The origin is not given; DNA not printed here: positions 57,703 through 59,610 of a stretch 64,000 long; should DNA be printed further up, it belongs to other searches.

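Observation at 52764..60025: Six-gene Hyf/Hyc-like (hydrogenase-4 / formate-hydrogenlyase-type) membrane complex, minimal gene set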

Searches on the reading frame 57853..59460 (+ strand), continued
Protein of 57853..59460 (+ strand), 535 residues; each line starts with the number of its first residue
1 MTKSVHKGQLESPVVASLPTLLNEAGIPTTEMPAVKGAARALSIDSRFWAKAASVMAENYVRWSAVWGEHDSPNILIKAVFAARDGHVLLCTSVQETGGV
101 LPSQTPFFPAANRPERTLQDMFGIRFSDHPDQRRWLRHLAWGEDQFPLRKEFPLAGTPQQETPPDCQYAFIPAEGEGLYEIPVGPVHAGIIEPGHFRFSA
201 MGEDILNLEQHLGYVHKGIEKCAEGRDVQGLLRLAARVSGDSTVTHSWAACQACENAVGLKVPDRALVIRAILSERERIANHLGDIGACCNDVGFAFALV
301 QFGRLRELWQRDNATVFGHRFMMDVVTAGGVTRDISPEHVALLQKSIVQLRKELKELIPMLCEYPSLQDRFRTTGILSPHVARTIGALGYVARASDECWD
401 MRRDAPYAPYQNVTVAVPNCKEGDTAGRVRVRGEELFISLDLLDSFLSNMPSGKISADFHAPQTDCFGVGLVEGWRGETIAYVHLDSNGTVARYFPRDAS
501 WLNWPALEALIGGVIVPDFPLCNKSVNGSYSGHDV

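Call 43: find_encoding_contigs(protein=P0142, flank=10000, max_places=3)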
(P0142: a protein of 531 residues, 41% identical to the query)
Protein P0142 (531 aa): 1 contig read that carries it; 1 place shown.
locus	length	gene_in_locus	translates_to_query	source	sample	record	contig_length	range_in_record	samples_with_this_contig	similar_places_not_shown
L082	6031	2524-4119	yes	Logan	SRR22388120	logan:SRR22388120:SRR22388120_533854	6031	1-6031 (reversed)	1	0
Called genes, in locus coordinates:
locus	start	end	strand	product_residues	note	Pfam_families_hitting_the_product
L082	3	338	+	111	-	?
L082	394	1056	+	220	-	-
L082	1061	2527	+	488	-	PF00361:Proton_antipo_M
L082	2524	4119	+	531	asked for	PF00329:Complex1_30kDa, PF00374:NiFeSe_Hases, PF00346:Complex1_49kDa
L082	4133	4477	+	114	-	PF12797:Fer4_2 (faint), PF13237:Fer4_10, PF14697:Fer4_21 (faint), PF00037:Fer4 (weak), PF12838:Fer4_7, PF13187:Fer4_9, PF13484:Fer4_16 (faint)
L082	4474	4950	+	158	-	PF01058:Oxidored_q6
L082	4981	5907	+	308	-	PF00892:EamA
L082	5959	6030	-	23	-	?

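Call 44: find_encoding_contigs(protein=P0139, flank=10000, max_places=2)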
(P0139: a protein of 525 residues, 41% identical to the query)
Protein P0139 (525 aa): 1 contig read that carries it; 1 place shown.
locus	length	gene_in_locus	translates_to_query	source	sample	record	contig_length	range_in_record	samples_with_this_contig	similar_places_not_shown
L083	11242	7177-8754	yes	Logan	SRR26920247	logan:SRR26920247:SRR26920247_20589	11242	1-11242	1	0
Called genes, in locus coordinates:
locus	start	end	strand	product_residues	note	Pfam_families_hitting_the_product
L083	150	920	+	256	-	PF00392:GntR, PF07729:FCD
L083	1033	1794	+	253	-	PF01925:TauE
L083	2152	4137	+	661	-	PF00662:Proton_antipo_N, PF00361:Proton_antipo_M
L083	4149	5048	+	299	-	PF00146:NADHdh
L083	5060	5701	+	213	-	-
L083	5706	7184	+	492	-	PF00361:Proton_antipo_M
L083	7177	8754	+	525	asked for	PF00329:Complex1_30kDa, PF00374:NiFeSe_Hases, PF00346:Complex1_49kDa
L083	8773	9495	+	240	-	PF13187:Fer4_9 (faint), PF12797:Fer4_2 (faint), PF13484:Fer4_16 (faint), PF00037:Fer4 (weak), PF01058:Oxidored_q6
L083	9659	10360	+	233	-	PF07875:Coat_F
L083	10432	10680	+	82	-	PF07561:DUF1540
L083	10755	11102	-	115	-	PF12788:YmaF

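Call 45: find_encoding_contigs(protein=P0156, flank=10000, max_places=2)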
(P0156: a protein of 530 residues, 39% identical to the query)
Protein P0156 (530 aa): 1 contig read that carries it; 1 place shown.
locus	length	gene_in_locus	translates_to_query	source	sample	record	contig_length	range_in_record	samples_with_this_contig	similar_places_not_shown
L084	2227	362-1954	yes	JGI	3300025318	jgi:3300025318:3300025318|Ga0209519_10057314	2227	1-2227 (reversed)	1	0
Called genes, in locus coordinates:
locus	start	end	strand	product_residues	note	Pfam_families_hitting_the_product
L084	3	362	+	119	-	?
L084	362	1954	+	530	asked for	PF00329:Complex1_30kDa, PF00374:NiFeSe_Hases, PF00346:Complex1_49kDa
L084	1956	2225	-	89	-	?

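Call 46: find_encoding_contigs(protein=P0145, flank=10000, max_places=2)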
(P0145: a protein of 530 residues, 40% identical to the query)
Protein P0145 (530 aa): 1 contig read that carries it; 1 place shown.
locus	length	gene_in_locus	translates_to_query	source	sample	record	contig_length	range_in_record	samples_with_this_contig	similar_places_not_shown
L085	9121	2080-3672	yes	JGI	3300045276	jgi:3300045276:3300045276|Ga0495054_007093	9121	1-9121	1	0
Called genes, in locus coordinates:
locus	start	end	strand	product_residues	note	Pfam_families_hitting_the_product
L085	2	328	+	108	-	?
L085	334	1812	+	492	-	PF00662:Proton_antipo_N (weak), PF00361:Proton_antipo_M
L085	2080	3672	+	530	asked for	PF00329:Complex1_30kDa, PF00346:Complex1_49kDa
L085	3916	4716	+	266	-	PF12838:Fer4_7 (faint), PF13183:Fer4_8 (faint), PF12837:Fer4_6 (faint), PF13237:Fer4_10, PF00037:Fer4 (faint), PF13187:Fer4_9, PF14697:Fer4_21 (weak), PF01058:Oxidored_q6, +1 more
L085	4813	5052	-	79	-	-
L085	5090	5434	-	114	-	-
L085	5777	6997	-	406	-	PF00196:GerE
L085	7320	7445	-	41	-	-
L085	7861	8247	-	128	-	-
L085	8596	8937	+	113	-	-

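Call 59: find_encoding_contigs(protein=P0147, flank=9000, max_places=1)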
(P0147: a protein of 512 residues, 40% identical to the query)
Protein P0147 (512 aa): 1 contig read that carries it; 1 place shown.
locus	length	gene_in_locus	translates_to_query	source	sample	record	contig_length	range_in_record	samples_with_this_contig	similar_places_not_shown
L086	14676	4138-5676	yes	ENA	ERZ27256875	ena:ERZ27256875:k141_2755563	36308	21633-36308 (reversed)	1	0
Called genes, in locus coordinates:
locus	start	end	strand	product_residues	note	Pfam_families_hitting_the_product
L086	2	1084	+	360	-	?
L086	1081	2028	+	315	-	PF00146:NADHdh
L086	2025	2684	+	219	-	-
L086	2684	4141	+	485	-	PF00361:Proton_antipo_M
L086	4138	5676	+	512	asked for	PF00329:Complex1_30kDa, PF00374:NiFeSe_Hases, PF00346:Complex1_49kDa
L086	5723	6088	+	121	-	PF12840:HTH_20, PF01022:HTH_5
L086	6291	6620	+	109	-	-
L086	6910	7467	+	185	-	-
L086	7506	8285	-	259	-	PF01145:Band_7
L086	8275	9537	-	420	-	PF25145:NfeD1b_N, PF24961:NfeD_membrane, PF01957:NfeD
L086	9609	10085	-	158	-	-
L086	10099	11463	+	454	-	PF00512:HisKA, PF02518:HATPase_c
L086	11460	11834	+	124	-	PF13473:Cupredoxin_1 (weak)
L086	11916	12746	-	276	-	PF09136:Glucodextran_B (weak), PF17936:Big_6 (faint)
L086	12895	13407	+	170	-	PF04542:Sigma70_r2, PF04545:Sigma70_r4 (faint), PF08281:Sigma70_r4_2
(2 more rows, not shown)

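Call 60: find_encoding_contigs(protein=P0138, flank=9000, max_places=1)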
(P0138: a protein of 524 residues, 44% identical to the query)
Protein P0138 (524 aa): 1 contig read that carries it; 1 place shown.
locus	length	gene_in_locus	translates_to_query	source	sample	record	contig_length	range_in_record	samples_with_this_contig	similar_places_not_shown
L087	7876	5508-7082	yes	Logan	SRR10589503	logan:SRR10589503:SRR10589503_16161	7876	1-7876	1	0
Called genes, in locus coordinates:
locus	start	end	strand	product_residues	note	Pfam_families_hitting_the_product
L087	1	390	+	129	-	?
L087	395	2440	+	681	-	PF00361:Proton_antipo_M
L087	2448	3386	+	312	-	PF00146:NADHdh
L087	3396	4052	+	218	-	-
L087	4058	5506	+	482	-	PF00662:Proton_antipo_N (faint), PF00361:Proton_antipo_M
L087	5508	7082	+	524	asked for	PF00329:Complex1_30kDa, PF00346:Complex1_49kDa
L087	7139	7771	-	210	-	PF00484:Pro_CA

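Call 61: find_encoding_contigs(protein=P0134, flank=9000, max_places=1)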
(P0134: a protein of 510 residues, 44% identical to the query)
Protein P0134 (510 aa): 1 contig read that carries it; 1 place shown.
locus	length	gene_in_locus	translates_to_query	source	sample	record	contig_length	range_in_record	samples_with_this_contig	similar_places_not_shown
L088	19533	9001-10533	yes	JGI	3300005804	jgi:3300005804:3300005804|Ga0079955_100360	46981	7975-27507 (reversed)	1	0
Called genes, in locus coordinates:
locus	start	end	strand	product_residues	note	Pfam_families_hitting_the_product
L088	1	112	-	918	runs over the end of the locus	PF00270:DEAD, PF04851:ResIII, PF00271:Helicase_C, PF19306:WHD_Lhr, PF08494:DEAD_assoc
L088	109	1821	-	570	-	PF00654:Voltage_CLC, PF00571:CBS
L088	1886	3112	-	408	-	PF13183:Fer4_8, PF12838:Fer4_7 (weak), PF13534:Fer4_17 (weak), PF02754:CCG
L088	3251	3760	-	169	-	PF02915:Rubrerythrin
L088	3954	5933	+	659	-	PF00361:Proton_antipo_M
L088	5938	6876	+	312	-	PF00146:NADHdh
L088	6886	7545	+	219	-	-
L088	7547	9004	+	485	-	PF00662:Proton_antipo_N, PF00361:Proton_antipo_M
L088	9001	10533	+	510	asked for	PF00329:Complex1_30kDa, PF00374:NiFeSe_Hases (faint), PF00346:Complex1_49kDa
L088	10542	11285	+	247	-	PF14697:Fer4_21 (faint), PF12837:Fer4_6 (faint), PF12838:Fer4_7, PF13187:Fer4_9 (weak), PF13484:Fer4_16 (faint), PF00037:Fer4 (weak), PF01058:Oxidored_q6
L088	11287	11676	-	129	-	PF00582:Usp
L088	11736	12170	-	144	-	PF13302:Acetyltransf_3 (weak), PF00583:Acetyltransf_1, PF13673:Acetyltransf_10, PF13508:Acetyltransf_7, PF08445:FR47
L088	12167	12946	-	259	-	PF03372:Exo_endo_phos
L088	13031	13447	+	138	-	PF00582:Usp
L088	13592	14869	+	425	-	PF05977:MFS_3, PF07690:MFS_1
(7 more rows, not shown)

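Call 62: find_encoding_contigs(protein=P0197, flank=9000, max_places=1)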
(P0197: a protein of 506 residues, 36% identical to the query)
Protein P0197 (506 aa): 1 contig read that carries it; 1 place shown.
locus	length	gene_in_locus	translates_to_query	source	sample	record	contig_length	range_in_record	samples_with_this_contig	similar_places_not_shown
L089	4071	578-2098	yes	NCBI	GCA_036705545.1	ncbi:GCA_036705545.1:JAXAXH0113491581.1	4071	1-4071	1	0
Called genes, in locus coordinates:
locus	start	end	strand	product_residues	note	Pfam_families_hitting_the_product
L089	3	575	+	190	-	?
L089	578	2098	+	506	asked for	PF00346:Complex1_49kDa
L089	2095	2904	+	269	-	PF00037:Fer4 (faint), PF12838:Fer4_7 (weak), PF13484:Fer4_16 (faint), PF01058:Oxidored_q6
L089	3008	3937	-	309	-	PF16697:Yop-YscD_cpl, PF00498:FHA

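Call 64: search_protein_families(library=pfam, proteins=[L006:2730-4415:+, L006:12253-12963:+, L030:4487-4765:+, L048:2902-3726:+, L004:3362-4657:+, L042:18557-20095:+, L001:13595-14737:+, L007:13170-15479:-, L007:15996-17234:-, L087:7139-7771:-], max_evalue=0.0001)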
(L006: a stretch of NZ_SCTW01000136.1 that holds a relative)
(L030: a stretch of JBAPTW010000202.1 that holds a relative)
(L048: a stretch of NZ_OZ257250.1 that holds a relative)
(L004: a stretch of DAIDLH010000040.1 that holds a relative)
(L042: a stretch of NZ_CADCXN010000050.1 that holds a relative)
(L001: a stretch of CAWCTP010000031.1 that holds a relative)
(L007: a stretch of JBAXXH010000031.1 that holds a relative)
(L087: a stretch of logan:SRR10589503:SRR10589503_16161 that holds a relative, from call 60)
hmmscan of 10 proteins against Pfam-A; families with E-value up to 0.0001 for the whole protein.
L006:2730-4415:+ (561 aa): 2 families
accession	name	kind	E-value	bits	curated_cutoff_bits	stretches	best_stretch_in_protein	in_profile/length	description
PF00916.26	Sulfate_transp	-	1.8e-63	215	23.2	1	22-415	2-380/380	Sulfate permease family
PF16983.11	MFS_MOT1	-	4.5e-07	30.6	30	1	302-392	25-111/111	Molybdate transporter of MFS superfamily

L006:12253-12963:+ (236 aa): 1 family
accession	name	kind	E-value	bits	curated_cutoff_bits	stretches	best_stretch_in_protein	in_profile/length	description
PF10677.15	DUF2490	-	7e-48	163.2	29.8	1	33-221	2-184/186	Protein of unknown function (DUF2490)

L030:4487-4765:+ (92 aa): 1 family
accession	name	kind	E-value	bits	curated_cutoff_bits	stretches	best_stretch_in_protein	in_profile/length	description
PF01381.28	HTH_3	-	5.3e-05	23.6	23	1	12-61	2-49/55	Helix-turn-helix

L048:2902-3726:+ (274 aa): 1 family
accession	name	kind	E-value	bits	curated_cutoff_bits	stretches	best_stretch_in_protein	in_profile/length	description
PF01564.23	Spermine_synth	-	6.5e-11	42.6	22.9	1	70-192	4-131/186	Spermine/spermidine synthase domain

L004:3362-4657:+ (431 aa): 3 families
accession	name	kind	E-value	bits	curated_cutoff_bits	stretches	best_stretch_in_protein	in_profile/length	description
PF01595.25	CNNM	-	2.9e-52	177.4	28.4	1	13-183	3-171/181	Cyclin M transmembrane N-terminal domain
PF03471.22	CorC_HlyC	-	2.4e-16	59.9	27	1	344-418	3-79/81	Transporter associated domain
PF00571.33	CBS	-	1.4e-06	29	24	0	279-327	8-56/57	CBS domain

L042:18557-20095:+ (512 aa): 2 families
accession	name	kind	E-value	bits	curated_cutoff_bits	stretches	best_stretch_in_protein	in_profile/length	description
PF00501.34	AMP-binding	-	7.6e-81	272.3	29.9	1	13-372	2-384/384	AMP-binding enzyme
PF13193.12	AMP-binding_C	-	1.4e-15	58.4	24.5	1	423-498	2-76/76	AMP-binding enzyme C-terminal domain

L001:13595-14737:+ (380 aa): 2 families
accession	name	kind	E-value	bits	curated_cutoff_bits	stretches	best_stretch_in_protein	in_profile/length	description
PF00005.33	ABC_tran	-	3.1e-37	128.7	25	1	40-181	2-136/137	ABC transporter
PF08402.16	TOBE_2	-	7.7e-05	23.2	21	0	299-374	2-73/76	TOBE domain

L007:13170-15479:- (769 aa): 3 families
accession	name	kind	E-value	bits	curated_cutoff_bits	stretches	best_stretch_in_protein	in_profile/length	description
PF01515.24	PTA_PTB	-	7.5e-98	328.2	24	1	438-761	2-318/319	Phosphate acetyl/butaryl transferase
PF00390.24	malic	-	5.2e-29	101.8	23.1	1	29-161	2-182/182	Malic enzyme, N-terminal domain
PF03949.21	Malic_M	-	6e-22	78.6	23.5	1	175-369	3-231/258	Malic enzyme, NAD binding domain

L007:15996-17234:- (412 aa): 1 family
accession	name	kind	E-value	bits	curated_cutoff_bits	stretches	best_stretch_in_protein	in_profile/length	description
PF02445.21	NadA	-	8.6e-98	327.5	27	1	73-409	6-294/295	Quinolinate synthetase A protein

L087:7139-7771:- (210 aa): 1 family
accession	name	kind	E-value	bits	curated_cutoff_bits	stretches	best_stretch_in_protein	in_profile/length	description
PF00484.24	Pro_CA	-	2.5e-51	174.5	25.7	1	37-188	1-155/156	Carbonic anhydrase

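Call 72: predict_structure(alignment_id=A1)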
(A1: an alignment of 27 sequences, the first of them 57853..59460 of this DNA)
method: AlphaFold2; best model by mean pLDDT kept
length: 535 residues; sequences in the alignment: 27
mean_pLDDT: 78.5   pTM: 0.85
mean pLDDT of the five models: 78.5, 76.1, 71.9, 71.7, 71.2
residues with pLDDT >= 90: 231; 70-90: 159; 50-70: 57; < 50: 88
segments of 3 or more residues with pLDDT < 50: 1-6, 136-139, 156-165, 173-216, 517-535
pLDDT, mean of each block of 10 residues (from residue 1): 49 93 98 89 97 95 91 94 93 94 90 83 87 54 78 57 48 45 36 35 40 53 87 79 89 96 97 95 78 65 89 89 90 96 97 92 67 65 81 82 89 86 67 93 97 95 93 88 94 85 70 57 39 32
secondary structure, 60 per line:
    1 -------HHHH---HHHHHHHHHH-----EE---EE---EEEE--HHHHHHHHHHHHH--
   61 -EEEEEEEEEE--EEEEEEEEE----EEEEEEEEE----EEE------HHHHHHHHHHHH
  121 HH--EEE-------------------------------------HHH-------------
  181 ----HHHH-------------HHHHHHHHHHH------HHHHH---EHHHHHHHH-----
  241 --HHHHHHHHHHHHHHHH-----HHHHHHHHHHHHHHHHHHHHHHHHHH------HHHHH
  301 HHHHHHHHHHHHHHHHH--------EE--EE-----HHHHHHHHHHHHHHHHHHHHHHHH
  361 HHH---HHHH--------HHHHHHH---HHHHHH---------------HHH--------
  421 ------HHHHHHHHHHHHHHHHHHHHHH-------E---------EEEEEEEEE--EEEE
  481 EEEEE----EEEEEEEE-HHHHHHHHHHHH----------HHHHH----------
elements in order: H8-11 H15-24 E40-43 H46-58 E62-71 E74-82 E87-95 E100-102 H109-122 E125-127 H185-188 H202-212 H219-223 H228-235 H243-258 H264-289 H296-317 H337-363 H367-370 H379-385 H389-394 H427-448 E466-474 E477-485 E490-497 H499-510 H521-525

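Call 78: fold_search(model_id=the predicted structure, library=pdb)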
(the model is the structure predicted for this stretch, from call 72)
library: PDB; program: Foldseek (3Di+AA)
matches with E <= 10: 851; with E <= 0.001: 253
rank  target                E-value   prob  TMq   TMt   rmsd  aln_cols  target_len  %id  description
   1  7z0s_E                1.7e-28  1.00  0.77  0.77   9.3       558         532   27  Structure of the Escherichia coli formate hydrogenlyase complex (anaerobic preparation, without formate dehydrogenase  (released 2022-09-28)
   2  7q5y_B                5.5e-21  1.00  0.73  0.68   8.3       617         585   19  Structure of NADH:ubichinon oxidoreductase (complex I) of the hyperthermophilic eubacterium Aquifex aeolicus (released 2022-11-16)
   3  7p7l_C                1.7e-20  1.00  0.72  0.66   8.8       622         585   21  Complex I from E. coli, DDM/LMNG-purified, with NADH and FMN, Open state (released 2022-09-21)
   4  7z7t_C                2.8e-20  1.00  0.71  0.65   6.5       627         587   21  Complex I from E. coli, LMNG-purified, under Turnover at pH 6, Open state (released 2022-09-21)
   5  7awt_D                3.6e-20  1.00  0.73  0.67  10.1       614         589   21  E. coli NADH quinone oxidoreductase hydrophilic arm (released 2021-09-15)
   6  7p7k_C                4.0e-20  1.00  0.73  0.69   6.3       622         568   20  Complex I from E. coli, DDM/LMNG-purified, with DQ, Resting state (released 2022-09-21)
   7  7z84_C                4.4e-20  1.00  0.73  0.67   9.2       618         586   22  Complex I from E. coli, DDM/LMNG-purified, under Turnover at pH 8, Open-ready state (released 2022-09-21)
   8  7p61_C                4.6e-20  1.00  0.72  0.67   7.1       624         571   20  Complex I from E. coli, DDM-purified, with NADH, Resting state (released 2022-09-21)
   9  7p7j_C                6.2e-20  1.00  0.73  0.67   6.8       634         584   20  Complex I from E. coli, DDM/LMNG-purified, with DQ, Open state (released 2022-09-21)
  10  7nz1_D                6.5e-20  1.00  0.75  0.70   6.1       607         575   20  Respiratory complex I from Escherichia coli - focused refinement of cytoplasmic arm (released 2021-08-18)
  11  7z7r_C                1.1e-19  1.00  0.72  0.66   9.3       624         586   22  Complex I from E. coli, LMNG-purified, Apo, Open-ready state (released 2022-09-21)
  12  7p62_C                2.0e-19  1.00  0.74  0.70   5.8       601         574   20  Complex I from E. coli, DDM-purified, Apo, Resting state (released 2022-09-21)
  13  7zci_C                2.9e-19  1.00  0.71  0.66   6.7       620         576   20  Complex I from E. coli, LMNG-purified, under Turnover at pH 6, Resting state (released 2022-09-21)
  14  7p63_C                3.7e-19  1.00  0.75  0.68   6.2       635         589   20  Complex I from E. coli, DDM/LMNG-purified, under Turnover at pH 6, Closed state (released 2022-09-21)
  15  7p64_C                5.7e-19  1.00  0.71  0.65   6.8       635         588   20  Complex I from E. coli, DDM/LMNG-purified, under Turnover at pH 6, Open state (released 2022-09-21)
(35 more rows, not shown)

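Call 82: find_encoding_contigs(protein=P0004, flank=10000, max_places=1)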
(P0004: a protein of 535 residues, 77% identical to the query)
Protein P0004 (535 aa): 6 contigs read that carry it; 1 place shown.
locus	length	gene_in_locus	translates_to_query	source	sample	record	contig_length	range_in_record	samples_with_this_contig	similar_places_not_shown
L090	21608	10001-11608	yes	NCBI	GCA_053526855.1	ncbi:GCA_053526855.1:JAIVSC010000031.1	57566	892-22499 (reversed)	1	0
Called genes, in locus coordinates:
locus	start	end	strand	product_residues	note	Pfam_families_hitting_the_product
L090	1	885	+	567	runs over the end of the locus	PF08479:POTRA_2, PF03865:ShlB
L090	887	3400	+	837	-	PF05860:TPS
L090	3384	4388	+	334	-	-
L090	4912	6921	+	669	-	PF00361:Proton_antipo_M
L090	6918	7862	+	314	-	PF00146:NADHdh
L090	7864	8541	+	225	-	-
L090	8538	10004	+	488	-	PF00361:Proton_antipo_M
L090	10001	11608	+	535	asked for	PF00329:Complex1_30kDa, PF00374:NiFeSe_Hases, PF00346:Complex1_49kDa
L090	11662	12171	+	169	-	PF01058:Oxidored_q6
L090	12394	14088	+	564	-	PF00015:MCPsignal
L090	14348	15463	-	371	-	PF22020:RlmL_1st, PF02926:THUMP, PF01170:UPF0020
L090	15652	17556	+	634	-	PF00012:HSP70, PF06723:MreB_Mbl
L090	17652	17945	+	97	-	-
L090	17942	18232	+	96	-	PF12441:CopG_antitoxin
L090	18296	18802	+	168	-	PF00293:NUDIX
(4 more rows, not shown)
